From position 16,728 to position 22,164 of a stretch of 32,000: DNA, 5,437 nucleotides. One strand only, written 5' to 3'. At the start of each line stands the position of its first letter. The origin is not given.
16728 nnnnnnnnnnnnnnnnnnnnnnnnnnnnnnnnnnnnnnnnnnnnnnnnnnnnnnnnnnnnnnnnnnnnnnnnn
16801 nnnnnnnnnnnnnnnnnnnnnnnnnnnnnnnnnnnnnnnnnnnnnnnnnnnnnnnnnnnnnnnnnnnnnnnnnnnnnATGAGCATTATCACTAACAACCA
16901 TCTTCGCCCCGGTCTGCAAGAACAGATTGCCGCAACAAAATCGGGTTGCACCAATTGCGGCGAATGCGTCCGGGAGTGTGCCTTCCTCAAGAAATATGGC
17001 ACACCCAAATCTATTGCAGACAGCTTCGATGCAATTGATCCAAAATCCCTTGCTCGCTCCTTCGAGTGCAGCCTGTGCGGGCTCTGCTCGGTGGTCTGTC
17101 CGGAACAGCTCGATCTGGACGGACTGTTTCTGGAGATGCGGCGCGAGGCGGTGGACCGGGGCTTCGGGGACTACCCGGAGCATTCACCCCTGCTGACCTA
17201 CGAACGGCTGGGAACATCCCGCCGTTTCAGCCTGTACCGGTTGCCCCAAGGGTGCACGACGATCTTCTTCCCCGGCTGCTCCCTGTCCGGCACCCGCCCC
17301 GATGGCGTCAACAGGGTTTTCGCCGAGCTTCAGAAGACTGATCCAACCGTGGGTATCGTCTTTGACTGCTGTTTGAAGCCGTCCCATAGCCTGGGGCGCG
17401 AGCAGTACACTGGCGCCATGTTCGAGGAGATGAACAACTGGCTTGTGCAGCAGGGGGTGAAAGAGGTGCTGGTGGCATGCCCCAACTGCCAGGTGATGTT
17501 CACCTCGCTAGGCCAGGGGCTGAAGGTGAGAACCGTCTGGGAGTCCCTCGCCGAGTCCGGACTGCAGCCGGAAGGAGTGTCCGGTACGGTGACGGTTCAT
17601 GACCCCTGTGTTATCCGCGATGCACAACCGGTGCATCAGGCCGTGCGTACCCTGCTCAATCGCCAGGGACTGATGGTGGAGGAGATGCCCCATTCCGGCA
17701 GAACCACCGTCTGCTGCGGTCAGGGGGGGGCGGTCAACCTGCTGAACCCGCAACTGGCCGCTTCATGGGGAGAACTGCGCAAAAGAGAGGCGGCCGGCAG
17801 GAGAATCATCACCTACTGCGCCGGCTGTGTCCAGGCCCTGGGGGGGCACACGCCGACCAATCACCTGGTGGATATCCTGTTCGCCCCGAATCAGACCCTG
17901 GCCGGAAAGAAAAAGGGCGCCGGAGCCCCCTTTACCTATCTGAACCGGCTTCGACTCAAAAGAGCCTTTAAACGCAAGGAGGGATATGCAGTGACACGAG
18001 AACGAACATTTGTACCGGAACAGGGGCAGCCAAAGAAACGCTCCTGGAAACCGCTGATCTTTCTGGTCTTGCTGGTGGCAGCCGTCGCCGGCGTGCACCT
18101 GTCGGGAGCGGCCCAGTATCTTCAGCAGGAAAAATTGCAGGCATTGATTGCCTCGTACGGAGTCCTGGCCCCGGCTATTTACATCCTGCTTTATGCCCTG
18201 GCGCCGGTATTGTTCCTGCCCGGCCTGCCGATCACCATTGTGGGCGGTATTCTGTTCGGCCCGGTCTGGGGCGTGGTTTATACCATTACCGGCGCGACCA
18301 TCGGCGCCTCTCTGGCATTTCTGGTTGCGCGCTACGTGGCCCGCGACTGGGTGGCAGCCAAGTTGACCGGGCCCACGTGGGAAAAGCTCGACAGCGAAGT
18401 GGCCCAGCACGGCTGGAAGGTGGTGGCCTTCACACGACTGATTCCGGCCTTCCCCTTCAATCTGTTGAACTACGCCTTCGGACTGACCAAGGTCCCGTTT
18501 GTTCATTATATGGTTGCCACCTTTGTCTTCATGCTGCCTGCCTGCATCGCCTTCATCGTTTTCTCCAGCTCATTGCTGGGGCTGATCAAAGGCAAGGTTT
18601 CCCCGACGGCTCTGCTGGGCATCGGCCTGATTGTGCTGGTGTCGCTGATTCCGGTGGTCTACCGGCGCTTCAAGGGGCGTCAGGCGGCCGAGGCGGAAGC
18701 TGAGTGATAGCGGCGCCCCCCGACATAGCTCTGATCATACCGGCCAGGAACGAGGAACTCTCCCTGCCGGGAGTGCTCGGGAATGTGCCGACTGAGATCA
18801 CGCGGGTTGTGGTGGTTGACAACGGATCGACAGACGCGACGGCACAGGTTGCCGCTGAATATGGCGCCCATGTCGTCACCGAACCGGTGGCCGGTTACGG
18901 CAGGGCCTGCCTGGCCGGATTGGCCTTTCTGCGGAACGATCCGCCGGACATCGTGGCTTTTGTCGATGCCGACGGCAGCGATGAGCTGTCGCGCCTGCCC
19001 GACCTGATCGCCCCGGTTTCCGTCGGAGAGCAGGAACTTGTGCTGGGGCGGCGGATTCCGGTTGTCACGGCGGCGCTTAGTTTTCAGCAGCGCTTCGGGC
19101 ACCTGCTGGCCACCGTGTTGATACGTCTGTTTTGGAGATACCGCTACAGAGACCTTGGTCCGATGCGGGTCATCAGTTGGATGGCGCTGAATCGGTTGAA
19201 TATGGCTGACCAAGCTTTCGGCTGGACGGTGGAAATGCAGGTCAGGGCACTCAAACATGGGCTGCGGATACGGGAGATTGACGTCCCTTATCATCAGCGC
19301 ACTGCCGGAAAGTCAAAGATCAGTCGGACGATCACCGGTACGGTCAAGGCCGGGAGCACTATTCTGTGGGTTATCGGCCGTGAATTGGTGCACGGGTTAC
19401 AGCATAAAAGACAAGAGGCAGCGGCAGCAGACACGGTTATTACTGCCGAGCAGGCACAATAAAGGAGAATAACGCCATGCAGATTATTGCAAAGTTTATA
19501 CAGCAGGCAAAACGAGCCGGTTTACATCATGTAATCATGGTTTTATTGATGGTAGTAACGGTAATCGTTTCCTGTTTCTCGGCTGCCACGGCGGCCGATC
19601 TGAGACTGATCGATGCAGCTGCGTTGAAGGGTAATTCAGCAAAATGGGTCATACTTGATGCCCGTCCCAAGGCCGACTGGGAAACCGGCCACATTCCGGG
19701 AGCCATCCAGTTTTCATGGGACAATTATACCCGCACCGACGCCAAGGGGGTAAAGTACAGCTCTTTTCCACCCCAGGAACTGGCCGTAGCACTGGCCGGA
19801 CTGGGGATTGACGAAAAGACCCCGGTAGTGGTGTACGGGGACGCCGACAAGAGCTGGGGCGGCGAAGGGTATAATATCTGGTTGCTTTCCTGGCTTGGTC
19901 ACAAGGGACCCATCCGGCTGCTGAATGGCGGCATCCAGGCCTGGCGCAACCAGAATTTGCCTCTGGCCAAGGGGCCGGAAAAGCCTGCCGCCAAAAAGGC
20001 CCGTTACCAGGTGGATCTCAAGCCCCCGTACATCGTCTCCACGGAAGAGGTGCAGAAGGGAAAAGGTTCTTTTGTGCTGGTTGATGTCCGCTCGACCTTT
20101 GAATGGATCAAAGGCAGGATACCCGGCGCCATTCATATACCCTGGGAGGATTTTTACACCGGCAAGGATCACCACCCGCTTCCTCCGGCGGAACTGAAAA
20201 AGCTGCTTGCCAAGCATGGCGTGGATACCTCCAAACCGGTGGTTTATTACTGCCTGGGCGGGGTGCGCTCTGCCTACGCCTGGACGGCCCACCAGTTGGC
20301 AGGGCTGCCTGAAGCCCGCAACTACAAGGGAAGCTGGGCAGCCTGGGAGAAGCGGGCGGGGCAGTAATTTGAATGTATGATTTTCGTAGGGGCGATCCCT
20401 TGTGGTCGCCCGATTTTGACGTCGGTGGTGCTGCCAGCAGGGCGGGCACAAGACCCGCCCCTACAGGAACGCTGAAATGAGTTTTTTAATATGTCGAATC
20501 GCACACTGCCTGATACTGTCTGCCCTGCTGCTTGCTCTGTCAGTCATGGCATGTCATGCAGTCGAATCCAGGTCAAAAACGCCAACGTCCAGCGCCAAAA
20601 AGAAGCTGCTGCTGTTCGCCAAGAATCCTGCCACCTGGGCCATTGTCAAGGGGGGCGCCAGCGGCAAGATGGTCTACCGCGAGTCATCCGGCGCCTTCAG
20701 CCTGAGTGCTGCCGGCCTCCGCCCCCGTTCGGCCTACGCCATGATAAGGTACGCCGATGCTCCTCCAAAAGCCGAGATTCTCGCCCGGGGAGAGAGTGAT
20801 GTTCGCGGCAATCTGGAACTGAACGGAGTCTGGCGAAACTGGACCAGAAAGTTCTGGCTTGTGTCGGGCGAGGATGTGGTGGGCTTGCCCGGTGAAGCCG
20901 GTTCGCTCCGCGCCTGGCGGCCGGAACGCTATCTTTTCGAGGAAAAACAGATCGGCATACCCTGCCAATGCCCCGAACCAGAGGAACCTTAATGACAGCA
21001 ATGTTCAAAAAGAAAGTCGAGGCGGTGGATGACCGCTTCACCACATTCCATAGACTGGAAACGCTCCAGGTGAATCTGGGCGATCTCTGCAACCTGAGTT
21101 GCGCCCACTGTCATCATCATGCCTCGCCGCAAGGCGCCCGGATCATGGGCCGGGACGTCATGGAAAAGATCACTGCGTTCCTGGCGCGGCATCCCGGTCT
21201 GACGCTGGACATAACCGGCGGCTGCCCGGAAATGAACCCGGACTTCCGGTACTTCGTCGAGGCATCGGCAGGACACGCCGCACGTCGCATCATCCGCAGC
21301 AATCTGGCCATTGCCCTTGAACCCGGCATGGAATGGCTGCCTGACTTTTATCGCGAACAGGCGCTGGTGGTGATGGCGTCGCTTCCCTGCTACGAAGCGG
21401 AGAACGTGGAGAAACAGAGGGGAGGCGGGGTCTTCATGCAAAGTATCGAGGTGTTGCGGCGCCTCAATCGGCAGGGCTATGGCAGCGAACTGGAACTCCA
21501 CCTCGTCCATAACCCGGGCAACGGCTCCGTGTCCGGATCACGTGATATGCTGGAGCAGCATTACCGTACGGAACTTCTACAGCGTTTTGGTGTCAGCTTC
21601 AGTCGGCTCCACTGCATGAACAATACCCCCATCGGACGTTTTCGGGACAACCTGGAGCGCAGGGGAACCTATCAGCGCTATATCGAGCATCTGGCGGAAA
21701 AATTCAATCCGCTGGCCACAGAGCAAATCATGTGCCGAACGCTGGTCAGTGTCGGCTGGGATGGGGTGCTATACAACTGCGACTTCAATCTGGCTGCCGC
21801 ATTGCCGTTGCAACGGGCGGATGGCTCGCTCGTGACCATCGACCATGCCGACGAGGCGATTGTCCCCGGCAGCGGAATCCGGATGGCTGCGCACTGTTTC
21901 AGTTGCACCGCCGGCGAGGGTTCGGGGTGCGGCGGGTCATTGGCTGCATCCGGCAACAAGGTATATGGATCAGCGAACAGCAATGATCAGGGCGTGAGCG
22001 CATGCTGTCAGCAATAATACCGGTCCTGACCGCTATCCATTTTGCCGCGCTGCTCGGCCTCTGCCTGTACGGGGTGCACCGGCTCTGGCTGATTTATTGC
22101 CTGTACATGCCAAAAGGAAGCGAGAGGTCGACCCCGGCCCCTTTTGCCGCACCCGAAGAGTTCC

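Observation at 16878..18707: Unusual fusion of a heterodisulfide-reductase-like Fe-S/CCG module to a TVP38/DedA membrane domain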

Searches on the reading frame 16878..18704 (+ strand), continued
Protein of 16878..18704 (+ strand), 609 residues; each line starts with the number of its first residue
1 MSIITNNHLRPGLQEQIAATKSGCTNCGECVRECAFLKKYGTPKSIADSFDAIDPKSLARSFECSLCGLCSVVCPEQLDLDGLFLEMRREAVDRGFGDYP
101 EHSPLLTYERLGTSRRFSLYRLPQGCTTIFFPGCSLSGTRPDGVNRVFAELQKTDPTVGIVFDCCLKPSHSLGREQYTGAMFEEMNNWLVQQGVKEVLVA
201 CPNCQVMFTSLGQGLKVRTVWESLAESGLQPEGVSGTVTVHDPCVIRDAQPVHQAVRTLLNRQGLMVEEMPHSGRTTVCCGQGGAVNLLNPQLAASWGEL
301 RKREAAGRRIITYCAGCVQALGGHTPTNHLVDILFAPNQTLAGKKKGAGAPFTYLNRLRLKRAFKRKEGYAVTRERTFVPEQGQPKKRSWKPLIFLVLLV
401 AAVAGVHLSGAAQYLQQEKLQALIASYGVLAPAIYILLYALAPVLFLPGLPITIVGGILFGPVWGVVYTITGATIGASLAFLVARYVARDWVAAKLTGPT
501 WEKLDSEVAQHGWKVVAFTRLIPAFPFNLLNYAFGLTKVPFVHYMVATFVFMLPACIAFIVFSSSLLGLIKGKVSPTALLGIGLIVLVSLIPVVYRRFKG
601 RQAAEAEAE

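Call 74: find_encoding_contigs(protein=P0140, flank=9000, max_places=2)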
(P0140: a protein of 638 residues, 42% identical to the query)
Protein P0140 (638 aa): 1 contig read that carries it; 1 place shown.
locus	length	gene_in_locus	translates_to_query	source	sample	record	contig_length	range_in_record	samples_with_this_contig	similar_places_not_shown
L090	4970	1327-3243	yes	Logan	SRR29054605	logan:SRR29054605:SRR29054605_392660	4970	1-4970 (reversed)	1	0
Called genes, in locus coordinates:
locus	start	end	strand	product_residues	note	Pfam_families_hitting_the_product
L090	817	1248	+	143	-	PF00581:Rhodanese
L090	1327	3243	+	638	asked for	PF09335:VTT_dom, PF13534:Fer4_17 (faint), PF02754:CCG (weak)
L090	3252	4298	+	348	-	PF00586:AIRS, PF02769:AIRS_C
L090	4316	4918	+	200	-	PF01206:TusA, PF02635:DsrE (weak)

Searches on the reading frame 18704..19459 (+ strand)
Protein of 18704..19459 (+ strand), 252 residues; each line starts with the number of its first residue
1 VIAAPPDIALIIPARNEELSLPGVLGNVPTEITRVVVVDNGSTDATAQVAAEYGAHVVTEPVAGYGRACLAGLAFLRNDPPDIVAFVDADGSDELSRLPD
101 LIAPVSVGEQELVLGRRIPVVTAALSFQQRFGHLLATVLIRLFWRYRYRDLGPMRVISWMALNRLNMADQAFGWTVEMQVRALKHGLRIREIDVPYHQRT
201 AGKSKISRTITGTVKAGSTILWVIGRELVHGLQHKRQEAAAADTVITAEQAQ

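Call 3: search_protein_families(library=pfam, proteins=[window:18704-19459:+], max_evalue=0.01)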
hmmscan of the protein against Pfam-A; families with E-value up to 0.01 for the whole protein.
window:18704-19459:+ (252 aa): 2 families
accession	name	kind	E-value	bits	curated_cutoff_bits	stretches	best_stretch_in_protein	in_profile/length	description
PF00535.33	Glycos_transf_2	-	5.1e-16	59.5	23.3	1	10-120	2-118/168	Glycosyl transferase family 2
PF09488.16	Osmo_MPGsynth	-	0.0044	16.4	27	0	7-52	51-96/381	Mannosyl-3-phosphoglycerate synthase (osmo_MPGsynth)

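Call 4: search_protein_families(library=ncbifam, proteins=[window:18704-19459:+], max_evalue=0.01)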
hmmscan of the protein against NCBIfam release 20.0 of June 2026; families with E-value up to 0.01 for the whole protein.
window:18704-19459:+ (252 aa): 11 families
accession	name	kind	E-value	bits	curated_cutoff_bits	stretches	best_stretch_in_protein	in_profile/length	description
TIGR04182.1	glyco_TIGR04182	equivalog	1.5e-24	86.9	325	1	7-221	1-211/293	S-layer glycoprotein N-glycosyltransferase AglJ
NF041391.1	DPhHxTase_Halo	equivalog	1.7e-17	63.2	375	1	31-223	23-208/213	dolichyl-phosphate hexose transferase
NF058614.1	PPMAGASynPpgS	equivalog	1.6e-15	57.2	370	1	7-126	1-122/226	polyprenyl-phospho-N-acetylgalactosaminyl synthase PpgS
NF010496.0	PRK13915.1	equivalog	5e-11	42.2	262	1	7-104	32-141/307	glucosyl-3-phosphoglycerate synthase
TIGR03965.1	mycofact_glyco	equivalog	2.7e-08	33.1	280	1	5-124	73-197/467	mycofactocin biosynthesis glycosyltransferase MftF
TIGR04283.1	glyco_like_mftF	equivalog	7e-07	29.1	182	1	8-73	1-68/221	TIGR04283 family arsenosugar biosynthesis glycosyltransferase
NF041865.1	EpsU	equivalog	1.6e-05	24.1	700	1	8-90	41-132/394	exopolysaccharide biosynthesis GT2 family glycosyltransferase EpsU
TIGR03469.1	HpnB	hypoth_equivalog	0.00022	20.4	379.25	1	4-54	42-96/386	hopene-associated glycosyltransferase HpnB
NF038302.1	EPS_HpsE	equivalog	0.00067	18.7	300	1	7-90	2-96/307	hormogonium polysaccharide biosynthesis glycosyltransferase HpsE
NF007482.0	PRK10073.1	equivalog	0.0023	17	423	1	7-91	7-96/334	glycosyltransferase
NF041875.1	EPS_EpsD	equivalog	0.0063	16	370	1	10-116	3-115/325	exopolysaccharide biosynthesis glycosyltransferase EpsD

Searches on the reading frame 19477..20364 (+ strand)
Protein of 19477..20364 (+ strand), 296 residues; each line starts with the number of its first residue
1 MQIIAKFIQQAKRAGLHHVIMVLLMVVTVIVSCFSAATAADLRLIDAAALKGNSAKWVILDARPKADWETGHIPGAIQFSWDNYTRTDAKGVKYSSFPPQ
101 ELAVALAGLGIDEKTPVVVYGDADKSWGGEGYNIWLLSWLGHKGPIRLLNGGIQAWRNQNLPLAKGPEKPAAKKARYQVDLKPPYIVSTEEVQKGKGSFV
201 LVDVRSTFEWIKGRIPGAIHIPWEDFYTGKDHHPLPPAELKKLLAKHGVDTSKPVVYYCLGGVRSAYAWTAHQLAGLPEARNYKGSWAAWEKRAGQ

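Call 3: search_protein_families(library=pfam, proteins=[window:19477-20364:+], max_evalue=0.01)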
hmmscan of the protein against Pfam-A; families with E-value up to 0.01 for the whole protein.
window:19477-20364:+ (296 aa): 1 family
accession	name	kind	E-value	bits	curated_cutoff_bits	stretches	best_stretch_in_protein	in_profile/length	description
PF00581.25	Rhodanese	-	6.7e-39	132.9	22.2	2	195-292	10-101/102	Rhodanese-like domain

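Call 4: search_protein_families(library=ncbifam, proteins=[window:19477-20364:+], max_evalue=0.01)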
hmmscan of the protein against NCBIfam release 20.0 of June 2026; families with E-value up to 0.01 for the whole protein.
window:19477-20364:+ (296 aa): 13 families
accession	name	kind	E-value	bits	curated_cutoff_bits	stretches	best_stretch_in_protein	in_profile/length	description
NF008557.0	PRK11493.1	equivalog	1.4e-23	83.4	250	1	65-294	39-273/281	3-mercaptopyruvate sulfurtransferase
NF006444.0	PRK08762.1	equivalog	6.8e-13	48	449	1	190-294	20-111/387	molybdopterin-synthase adenylyltransferase MoeB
NF045521.1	rhoda_near_glyco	subfamily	4.1e-11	42.9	145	2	38-90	13-65/144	rhodanese homology domain-containing protein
NF045694.1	seleno_TsoB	exception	1.4e-09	36.6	805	1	190-268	53-127/572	rhodanese/DsbD fusion-like selenoprotein TsoB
NF005902.0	PRK07878.1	equivalog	1.7e-09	37.1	647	1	194-293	299-384/392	adenylyltransferase/sulfurtransferase MoeZ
NF040901.1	SeO3_TeO2_ExtH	equivalog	8.4e-09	34.9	200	1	52-160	64-178/430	selenite/tellurite reduction operon rhodanese-like protein ExtH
NF005646.0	PRK07411.1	equivalog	1.1e-08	34.6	633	1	191-292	292-381/390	molybdopterin-synthase adenylyltransferase MoeB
NF041203.1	rhodanese_LYCAU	equivalog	6.1e-08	32.4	115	0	25-84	3-66/126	rhodanese-related (seleno)protein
NF008750.0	PRK11784.1-2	equivalog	2.9e-06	26.6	241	0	196-222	13-39/346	tRNA 2-selenouridine(34) synthase MnmH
NF008752.0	PRK11784.1-4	equivalog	3.1e-06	26.2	266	0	200-222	20-42/357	tRNA 2-selenouridine(34) synthase MnmH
NF001133.1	PRK00142.1-1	equivalog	4e-05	23.3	170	1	198-266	121-179/229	oxygen-dependent tRNA uridine(34) hydroxylase TrhO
TIGR03167.1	tRNA_sel_U_synt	equivalog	6e-05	22.6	219.75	0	200-222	4-26/311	tRNA 2-selenouridine(34) synthase MnmH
TIGR04568.1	arch_SelU_Nterm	equivalog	0.0033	17.3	200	0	196-222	101-127/215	selenouridine synthase SelU-like subunit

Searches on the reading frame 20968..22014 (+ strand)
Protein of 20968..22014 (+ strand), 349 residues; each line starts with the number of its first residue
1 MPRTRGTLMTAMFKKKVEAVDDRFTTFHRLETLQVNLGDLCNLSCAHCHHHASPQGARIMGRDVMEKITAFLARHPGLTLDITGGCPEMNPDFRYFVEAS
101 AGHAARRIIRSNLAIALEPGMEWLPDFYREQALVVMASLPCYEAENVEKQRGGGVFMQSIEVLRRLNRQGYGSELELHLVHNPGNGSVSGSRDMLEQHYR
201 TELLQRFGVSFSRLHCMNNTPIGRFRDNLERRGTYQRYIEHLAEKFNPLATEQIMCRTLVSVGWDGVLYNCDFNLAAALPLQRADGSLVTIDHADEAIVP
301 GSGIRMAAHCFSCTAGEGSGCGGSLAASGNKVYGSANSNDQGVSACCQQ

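Call 3: search_protein_families(library=pfam, proteins=[window:20968-22014:+], max_evalue=0.01)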
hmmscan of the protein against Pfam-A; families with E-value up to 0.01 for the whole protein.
window:20968-22014:+ (349 aa): 2 families
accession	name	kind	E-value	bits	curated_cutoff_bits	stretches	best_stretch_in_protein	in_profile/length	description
PF12345.13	DUF3641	-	2.3e-45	154.4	24.9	1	190-324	3-134/134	Protein of unknown function (DUF3641)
PF04055.27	Radical_SAM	-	1.2e-05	25.9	29.5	1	36-172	2-142/166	Radical SAM superfamily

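Call 4: search_protein_families(library=ncbifam, proteins=[window:20968-22014:+], max_evalue=0.01)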
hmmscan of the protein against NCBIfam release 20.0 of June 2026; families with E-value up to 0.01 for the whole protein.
window:20968-22014:+ (349 aa): 17 families
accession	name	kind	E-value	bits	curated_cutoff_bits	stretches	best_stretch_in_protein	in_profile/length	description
TIGR04167.1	rSAM_SeCys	equivalog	1.4e-114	382.4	300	1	28-325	5-303/303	arsenosugar biosynthesis radical SAM (seleno)protein ArsS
NF049973.1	radical_Rv1681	equivalog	2.7e-08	33.1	380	1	41-172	82-212/326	Rv1681 family radical SAM protein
TIGR04317.1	W_rSAM_matur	equivalog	5.9e-06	25.6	380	1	30-168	3-138/349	tungsten cofactor oxidoreductase radical SAM maturase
NF033640.1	N_Twi_rSAM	subfamily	8.9e-06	25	170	1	18-54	97-134/398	twitch domain-containing radical SAM protein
TIGR02668.1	moaA_archaeal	equivalog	1.3e-05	24.4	325.25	1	29-104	8-84/303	GTP 3',8-cyclase MoaA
NF012164.0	AlbA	equivalog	1.5e-05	23.7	850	1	35-170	117-251/442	subtilosin maturase AlbA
NF001199.0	PRK00164.2-1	equivalog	2.1e-05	23.8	231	1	28-99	9-81/308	GTP 3',8-cyclase MoaA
TIGR02666.1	moaA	equivalog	2.6e-05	23.4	284.05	1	29-104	8-87/336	GTP 3',8-cyclase MoaA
TIGR03962.1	mycofact_rSAM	equivalog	4e-05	23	265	1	36-172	17-150/339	mycofactocin radical SAM maturase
TIGR04250.1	SCM_rSAM_ScmE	equivalog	5.5e-05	22.2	400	1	33-168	5-139/358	SynChlorMet cassette radical SAM/SPASM protein ScmE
NF050035.1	rSAM_WgK_link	exception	9.8e-05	21.5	650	1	33-169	11-146/367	radical SAM/SPASM peptide maturase WgkB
TIGR04078.1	rSAM_yydG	equivalog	0.00032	20.3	300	1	31-85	1-56/309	YydG family radical SAM peptide epimerase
TIGR04084.1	rSAM_AF0577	subfamily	0.00058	18.9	225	1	40-169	6-128/347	TIGR04084 family radical SAM/SPASM domain-containing protein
TIGR04082.1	rSAM_for_selen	equivalog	0.0012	17.7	350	1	19-171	188-336/516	thio(seleno)oxazole modification radical SAM maturase SbtM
TIGR04546.1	rSAM_ahbC_deAc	equivalog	0.003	16.4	650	1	36-113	44-122/390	12,18-didecarboxysiroheme deacetylase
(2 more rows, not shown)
